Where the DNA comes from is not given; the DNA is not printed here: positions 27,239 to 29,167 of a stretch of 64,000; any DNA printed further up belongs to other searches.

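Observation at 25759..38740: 13-gene operon coupling MDH-fumarase to HdrABC/MvhD/FlxABC and a soluble FrdAB plus an AAE exporter: candidate Flx-Hdr-dependent (electron-bifurcating?) fumarate reductase module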

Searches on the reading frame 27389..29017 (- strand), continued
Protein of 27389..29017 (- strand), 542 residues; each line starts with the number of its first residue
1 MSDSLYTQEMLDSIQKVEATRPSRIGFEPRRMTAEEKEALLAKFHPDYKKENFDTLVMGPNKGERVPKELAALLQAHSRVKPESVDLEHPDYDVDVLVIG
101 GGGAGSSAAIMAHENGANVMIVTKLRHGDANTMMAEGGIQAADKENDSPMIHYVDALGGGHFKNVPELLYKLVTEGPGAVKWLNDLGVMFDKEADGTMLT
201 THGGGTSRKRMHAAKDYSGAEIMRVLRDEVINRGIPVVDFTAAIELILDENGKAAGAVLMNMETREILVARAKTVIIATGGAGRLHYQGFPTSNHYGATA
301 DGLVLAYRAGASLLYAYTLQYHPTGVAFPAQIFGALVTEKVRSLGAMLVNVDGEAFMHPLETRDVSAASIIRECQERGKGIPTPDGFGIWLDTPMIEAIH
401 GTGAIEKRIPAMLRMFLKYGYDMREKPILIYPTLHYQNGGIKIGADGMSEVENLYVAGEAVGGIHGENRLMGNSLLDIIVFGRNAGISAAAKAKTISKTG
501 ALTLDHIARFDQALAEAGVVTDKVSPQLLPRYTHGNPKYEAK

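Call 15: search_solved_structures(query=window:27389-29017:-, max_evalue=1e-10, show_alignments=2)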
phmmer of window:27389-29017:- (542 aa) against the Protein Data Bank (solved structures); distinct sequences matched with E-value up to 1e-10: 53.
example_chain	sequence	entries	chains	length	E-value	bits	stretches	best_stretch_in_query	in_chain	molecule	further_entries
7d6v_A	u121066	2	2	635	4.4e-60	207.1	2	88-358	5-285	Succinate dehydrogenase subunit A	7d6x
1nek_A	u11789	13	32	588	2.4e-46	161.7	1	90-502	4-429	Succinate dehydrogenase flavoprotein subunit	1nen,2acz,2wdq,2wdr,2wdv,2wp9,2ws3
1chu_A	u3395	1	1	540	6.6e-46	160.3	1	90-486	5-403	PROTEIN (L-ASPARTATE OXIDASE)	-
5kxj_A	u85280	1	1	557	4e-45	157.7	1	90-504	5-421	L-aspartate oxidase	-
6vax_A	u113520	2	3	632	5.9e-45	157.1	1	83-491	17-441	Succinate dehydrogenase [ubiquinone] flavoprotein subunit, mitochondrial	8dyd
8gs8_A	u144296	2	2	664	6.1e-45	157.1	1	83-491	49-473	Succinate dehydrogenase [ubiquinone] flavoprotein subunit, mitochondrial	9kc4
1knp_A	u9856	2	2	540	6.2e-45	157.1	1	90-486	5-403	L-aspartate oxidase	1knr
4ytp_A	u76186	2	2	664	1.6e-44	155.7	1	84-495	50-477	Succinate dehydrogenase [ubiquinone] flavoprotein subunit, mitochondrial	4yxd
1zoy_A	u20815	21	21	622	1.7e-44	155.6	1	86-495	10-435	FAD-binding protein | Succinate dehydrogenase [ubiquinone] flavoprotein subunit, mitochondrial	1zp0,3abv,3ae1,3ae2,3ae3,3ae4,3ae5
1yq3_A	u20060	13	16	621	2.8e-44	154.9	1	83-494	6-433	Succinate dehydrogenase flavoprotein subunit | Succinate dehydrogenase [ubiquinone] flavoprotein subunit, mitochondrial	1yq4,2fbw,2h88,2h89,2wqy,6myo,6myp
8dye_A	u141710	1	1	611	3.4e-44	154.6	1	91-491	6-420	Succinate dehydrogenase [ubiquinone] flavoprotein subunit, mitochondrial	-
6lum_A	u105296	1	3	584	4.3e-43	151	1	92-494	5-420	Succinate dehydrogenase subunit A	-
1d4d_A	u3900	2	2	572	5.2e-42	147.4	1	94-375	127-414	FLAVOCYTOCHROME C FUMARATE REDUCTASE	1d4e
8b6g_CA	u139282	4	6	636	7.5e-42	146.9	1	66-492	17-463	Succinate dehydrogenase [ubiquinone] flavoprotein subunit, mitochondrial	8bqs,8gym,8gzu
3p4p_A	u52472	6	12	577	1e-41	146.5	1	92-500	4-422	Fumarate reductase flavoprotein subunit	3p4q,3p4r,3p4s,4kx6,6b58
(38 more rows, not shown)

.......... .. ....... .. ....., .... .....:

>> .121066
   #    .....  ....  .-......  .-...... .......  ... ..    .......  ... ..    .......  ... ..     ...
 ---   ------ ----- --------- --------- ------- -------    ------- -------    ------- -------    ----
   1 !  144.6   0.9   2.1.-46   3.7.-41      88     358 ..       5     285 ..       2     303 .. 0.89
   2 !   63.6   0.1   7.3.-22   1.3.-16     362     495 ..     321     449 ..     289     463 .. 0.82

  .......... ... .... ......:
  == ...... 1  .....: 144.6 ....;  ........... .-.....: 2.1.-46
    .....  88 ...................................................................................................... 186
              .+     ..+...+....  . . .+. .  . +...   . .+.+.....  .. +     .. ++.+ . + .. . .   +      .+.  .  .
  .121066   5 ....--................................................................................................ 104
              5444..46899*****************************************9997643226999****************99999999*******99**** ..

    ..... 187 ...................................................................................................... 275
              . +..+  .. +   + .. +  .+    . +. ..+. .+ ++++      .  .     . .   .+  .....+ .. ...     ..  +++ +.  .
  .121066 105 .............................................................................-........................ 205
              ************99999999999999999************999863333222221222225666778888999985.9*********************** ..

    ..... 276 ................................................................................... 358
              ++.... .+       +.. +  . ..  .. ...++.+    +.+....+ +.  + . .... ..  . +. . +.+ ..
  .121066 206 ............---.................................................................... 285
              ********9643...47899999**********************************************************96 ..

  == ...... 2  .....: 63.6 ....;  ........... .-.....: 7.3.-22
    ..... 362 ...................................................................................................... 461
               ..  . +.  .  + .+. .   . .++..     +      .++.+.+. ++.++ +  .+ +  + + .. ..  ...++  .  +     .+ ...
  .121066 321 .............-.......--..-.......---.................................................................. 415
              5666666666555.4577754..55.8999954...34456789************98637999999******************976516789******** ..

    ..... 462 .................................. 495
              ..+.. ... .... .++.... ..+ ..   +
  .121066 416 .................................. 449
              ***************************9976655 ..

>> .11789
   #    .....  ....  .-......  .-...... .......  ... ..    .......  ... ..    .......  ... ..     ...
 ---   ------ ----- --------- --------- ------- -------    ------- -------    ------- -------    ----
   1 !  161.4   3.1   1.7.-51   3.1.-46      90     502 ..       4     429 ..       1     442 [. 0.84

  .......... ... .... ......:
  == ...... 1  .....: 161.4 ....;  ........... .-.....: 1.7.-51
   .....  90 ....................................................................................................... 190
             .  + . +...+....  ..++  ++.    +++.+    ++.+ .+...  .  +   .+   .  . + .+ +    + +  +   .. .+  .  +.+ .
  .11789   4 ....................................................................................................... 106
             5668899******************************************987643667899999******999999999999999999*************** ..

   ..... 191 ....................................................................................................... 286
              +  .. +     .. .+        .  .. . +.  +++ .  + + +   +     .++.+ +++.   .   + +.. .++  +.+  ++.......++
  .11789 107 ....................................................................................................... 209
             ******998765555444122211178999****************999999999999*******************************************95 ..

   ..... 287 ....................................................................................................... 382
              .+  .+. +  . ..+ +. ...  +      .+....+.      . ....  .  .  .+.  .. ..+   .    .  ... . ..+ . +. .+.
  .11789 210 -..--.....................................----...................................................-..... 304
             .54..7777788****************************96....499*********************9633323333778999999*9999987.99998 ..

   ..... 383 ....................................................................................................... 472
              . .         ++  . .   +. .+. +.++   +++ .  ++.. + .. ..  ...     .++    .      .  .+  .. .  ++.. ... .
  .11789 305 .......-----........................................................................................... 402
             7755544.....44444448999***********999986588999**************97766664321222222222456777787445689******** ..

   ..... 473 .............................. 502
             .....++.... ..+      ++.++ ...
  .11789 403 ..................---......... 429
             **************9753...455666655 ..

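Call 23: find_encoding_contigs(protein=window:27389-29017:-, flank=10000, max_places=3)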
Protein window:27389-29017:- (542 aa): 24 contigs read that carry it; 3 places shown.
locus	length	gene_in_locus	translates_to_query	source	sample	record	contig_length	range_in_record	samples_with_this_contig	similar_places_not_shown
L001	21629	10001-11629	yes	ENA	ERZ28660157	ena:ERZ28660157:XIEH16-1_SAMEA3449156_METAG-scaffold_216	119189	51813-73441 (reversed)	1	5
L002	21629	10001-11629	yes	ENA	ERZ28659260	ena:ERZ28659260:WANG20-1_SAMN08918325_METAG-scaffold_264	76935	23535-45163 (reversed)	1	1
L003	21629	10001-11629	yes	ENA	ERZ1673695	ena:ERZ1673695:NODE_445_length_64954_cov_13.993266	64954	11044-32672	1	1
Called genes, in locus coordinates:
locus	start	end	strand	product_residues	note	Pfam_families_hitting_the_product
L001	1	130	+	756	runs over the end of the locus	PF13145:Rotamase_2, PF00639:Rotamase, PF13616:Rotamase_3 (weak)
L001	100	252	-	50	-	-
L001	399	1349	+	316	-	PF00056:Ldh_1_N, PF02056:Glyco_hydro_4 (faint), PF02866:Ldh_1_C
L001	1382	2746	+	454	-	PF00206:Lyase_1, PF10415:FumaraseC_C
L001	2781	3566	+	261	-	PF02754:CCG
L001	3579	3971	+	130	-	PF13187:Fer4_9, PF13237:Fer4_10, PF13183:Fer4_8, PF12838:Fer4_7 (weak), PF13534:Fer4_17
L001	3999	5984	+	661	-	PF07992:Pyr_redox_2, PF12831:FAD_oxidored (weak), PF13450:NAD_binding_8 (weak), PF00037:Fer4 (weak), PF12837:Fer4_6 (weak), PF00037:Fer4 (weak), PF12838:Fer4_7, PF13187:Fer4_9 (weak), +6 more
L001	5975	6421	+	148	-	PF02662:FlpD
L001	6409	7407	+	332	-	PF13187:Fer4_9 (faint), PF13237:Fer4_10 (faint), PF00037:Fer4 (faint), PF13183:Fer4_8, PF13534:Fer4_17 (weak)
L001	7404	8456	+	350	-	PF13187:Fer4_9 (faint), PF13534:Fer4_17 (faint), PF00037:Fer4 (faint), PF12797:Fer4_2 (faint), PF13183:Fer4_8 (faint), PF17179:Fer4_22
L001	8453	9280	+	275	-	PF00970:FAD_binding_6 (weak), PF00175:NAD_binding_1, PF10418:DHODB_Fe-S_bind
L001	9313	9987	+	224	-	PF13510:Fer2_4 (weak), PF13183:Fer4_8 (faint), PF12838:Fer4_7 (weak), PF13187:Fer4_9 (weak)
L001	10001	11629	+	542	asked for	PF00890:FAD_binding_2, PF01266:DAO (weak), PF03486:HI0933_like (weak), PF07992:Pyr_redox_2 (faint), PF12831:FAD_oxidored (weak)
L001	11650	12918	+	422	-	PF06826:Asp-Al_Ex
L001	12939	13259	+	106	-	PF12973:Cupin_7 (weak), PF00190:Cupin_1 (weak), PF07883:Cupin_2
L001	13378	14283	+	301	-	-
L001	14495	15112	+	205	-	PF00440:TetR_N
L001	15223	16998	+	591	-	PF00664:ABC_membrane, PF02463:SMC_N (weak), PF00005:ABC_tran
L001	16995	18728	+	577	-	PF00664:ABC_membrane, PF00005:ABC_tran, PF02463:SMC_N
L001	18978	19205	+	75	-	-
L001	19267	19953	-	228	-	PF14358:DUF4405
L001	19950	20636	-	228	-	PF02627:CMD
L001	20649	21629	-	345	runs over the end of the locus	PF00248:Aldo_ket_red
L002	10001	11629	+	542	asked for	PF00890:FAD_binding_2, PF01266:DAO (weak), PF03486:HI0933_like (weak), PF07992:Pyr_redox_2 (faint), PF12831:FAD_oxidored (weak)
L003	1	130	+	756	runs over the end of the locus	PF13145:Rotamase_2, PF00639:Rotamase, PF13616:Rotamase_3 (weak)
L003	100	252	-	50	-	-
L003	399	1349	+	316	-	PF00056:Ldh_1_N, PF02056:Glyco_hydro_4 (faint), PF02866:Ldh_1_C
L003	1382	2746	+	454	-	PF00206:Lyase_1, PF10415:FumaraseC_C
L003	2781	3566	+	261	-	PF02754:CCG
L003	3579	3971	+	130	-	PF13187:Fer4_9, PF13237:Fer4_10, PF13183:Fer4_8, PF12838:Fer4_7 (weak), PF13534:Fer4_17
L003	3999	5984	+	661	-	PF07992:Pyr_redox_2, PF12831:FAD_oxidored (weak), PF13450:NAD_binding_8 (weak), PF00037:Fer4 (weak), PF12837:Fer4_6 (weak), PF00037:Fer4 (weak), PF12838:Fer4_7, PF13187:Fer4_9 (weak), +6 more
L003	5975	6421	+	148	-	PF02662:FlpD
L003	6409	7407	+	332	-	PF13187:Fer4_9 (faint), PF13237:Fer4_10 (faint), PF00037:Fer4 (faint), PF13183:Fer4_8, PF13534:Fer4_17 (weak)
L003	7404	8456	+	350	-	PF13187:Fer4_9 (faint), PF13534:Fer4_17 (faint), PF00037:Fer4 (faint), PF12797:Fer4_2 (faint), PF13183:Fer4_8 (faint), PF17179:Fer4_22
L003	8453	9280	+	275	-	PF00970:FAD_binding_6 (weak), PF00175:NAD_binding_1, PF10418:DHODB_Fe-S_bind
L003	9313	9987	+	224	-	PF13510:Fer2_4 (weak), PF13183:Fer4_8 (faint), PF12838:Fer4_7 (weak), PF13187:Fer4_9 (weak)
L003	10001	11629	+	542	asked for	PF00890:FAD_binding_2, PF01266:DAO (weak), PF03486:HI0933_like (weak), PF07992:Pyr_redox_2 (faint), PF12831:FAD_oxidored (weak)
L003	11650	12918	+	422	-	PF06826:Asp-Al_Ex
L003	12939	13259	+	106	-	PF12973:Cupin_7 (weak), PF00190:Cupin_1 (weak), PF07883:Cupin_2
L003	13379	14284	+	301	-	-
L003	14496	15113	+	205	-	PF00440:TetR_N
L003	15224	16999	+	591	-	PF00664:ABC_membrane, PF02463:SMC_N (weak), PF00005:ABC_tran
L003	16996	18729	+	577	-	PF00664:ABC_membrane, PF00005:ABC_tran, PF02463:SMC_N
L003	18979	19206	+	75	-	-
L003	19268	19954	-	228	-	PF14358:DUF4405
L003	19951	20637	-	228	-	PF02627:CMD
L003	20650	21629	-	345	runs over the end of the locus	PF00248:Aldo_ket_red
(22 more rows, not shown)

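Call 24: find_encoding_contigs(protein=P0087, flank=10000, max_places=2)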
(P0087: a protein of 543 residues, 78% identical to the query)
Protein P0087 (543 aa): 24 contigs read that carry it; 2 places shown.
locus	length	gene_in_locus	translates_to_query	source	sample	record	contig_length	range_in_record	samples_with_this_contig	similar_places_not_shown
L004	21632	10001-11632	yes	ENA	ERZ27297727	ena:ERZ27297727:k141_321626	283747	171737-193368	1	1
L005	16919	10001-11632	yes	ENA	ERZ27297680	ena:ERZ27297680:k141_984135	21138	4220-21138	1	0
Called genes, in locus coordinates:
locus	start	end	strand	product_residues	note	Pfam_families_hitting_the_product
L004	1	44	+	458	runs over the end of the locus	PF02638:GHL10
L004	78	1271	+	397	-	PF22020:RlmL_1st, PF02926:THUMP, PF01170:UPF0020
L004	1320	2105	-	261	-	PF00588:SpoU_methylase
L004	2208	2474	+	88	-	PF12116:SpoIIID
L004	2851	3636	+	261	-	PF02754:CCG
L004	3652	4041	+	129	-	PF13237:Fer4_10, PF14697:Fer4_21 (faint), PF12838:Fer4_7 (weak), PF13183:Fer4_8, PF13187:Fer4_9, PF13484:Fer4_16 (faint), PF13534:Fer4_17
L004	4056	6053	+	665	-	PF01266:DAO (weak), PF07992:Pyr_redox_2 (weak), PF12831:FAD_oxidored (weak), PF13450:NAD_binding_8 (weak), PF00037:Fer4 (weak), PF12837:Fer4_6 (weak), PF12838:Fer4_7, PF13187:Fer4_9, +5 more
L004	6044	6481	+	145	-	PF02662:FlpD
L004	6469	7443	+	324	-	PF13187:Fer4_9 (faint), PF13534:Fer4_17 (faint), PF00037:Fer4 (faint), PF13237:Fer4_10 (faint), PF13183:Fer4_8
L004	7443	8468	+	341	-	PF12838:Fer4_7 (faint), PF25160:LdpA_Fe-S-bd (faint), PF13534:Fer4_17 (faint), PF14697:Fer4_21 (faint), PF00037:Fer4 (faint), PF12797:Fer4_2 (faint), PF13237:Fer4_10 (faint), PF17179:Fer4_22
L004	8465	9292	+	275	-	PF00175:NAD_binding_1, PF10418:DHODB_Fe-S_bind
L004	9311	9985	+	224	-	PF13510:Fer2_4 (weak), PF12838:Fer4_7 (weak), PF13187:Fer4_9 (weak)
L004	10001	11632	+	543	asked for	PF01494:FAD_binding_3 (faint), PF00890:FAD_binding_2, PF01266:DAO (faint), PF03486:HI0933_like, PF07992:Pyr_redox_2 (faint), PF12831:FAD_oxidored (weak)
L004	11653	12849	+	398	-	PF06826:Asp-Al_Ex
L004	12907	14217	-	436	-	PF03952:Enolase_N, PF00113:Enolase_C, PF13378:MR_MLE_C (weak)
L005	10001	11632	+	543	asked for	PF01494:FAD_binding_3 (faint), PF00890:FAD_binding_2, PF01266:DAO (faint), PF03486:HI0933_like, PF07992:Pyr_redox_2 (faint), PF12831:FAD_oxidored (weak)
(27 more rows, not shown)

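Call 35: search_protein_representatives(protein=window:27389-29017:-)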
Query: 542 residues. Proteins with E-value up to 0.001 (for the whole library): 17918; up to 1e-10: 7689; up to 1e-30: 2137. The best 150 are listed.
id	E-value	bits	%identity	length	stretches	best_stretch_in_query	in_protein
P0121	8.9e-191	651.5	56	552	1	8-533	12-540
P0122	2.9e-178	610.3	56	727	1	32-529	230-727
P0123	4.2e-167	573.4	77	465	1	94-426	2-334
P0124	7.9e-167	572.5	75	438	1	188-533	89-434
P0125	7.2e-153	526.5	73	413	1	191-517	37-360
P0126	1.6e-145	502.2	49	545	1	34-533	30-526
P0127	1.1e-144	499.4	74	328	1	5-312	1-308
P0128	1.5e-142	492.4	72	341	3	312-451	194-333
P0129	4.3e-130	451.3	82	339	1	94-346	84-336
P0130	1.1e-124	433.5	47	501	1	13-508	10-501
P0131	5.2e-123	427.9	48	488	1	17-491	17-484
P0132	6.4e-120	417.7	73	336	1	228-488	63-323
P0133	2.1e-117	409.5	47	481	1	33-490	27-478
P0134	2.0e-114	399.6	76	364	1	198-442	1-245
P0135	4.9e-111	388.4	47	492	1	51-494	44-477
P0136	8.7e-110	384.3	42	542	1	29-513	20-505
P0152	7.8e-90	318.5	41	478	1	28-491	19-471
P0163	7.0e-80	285.6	40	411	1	94-491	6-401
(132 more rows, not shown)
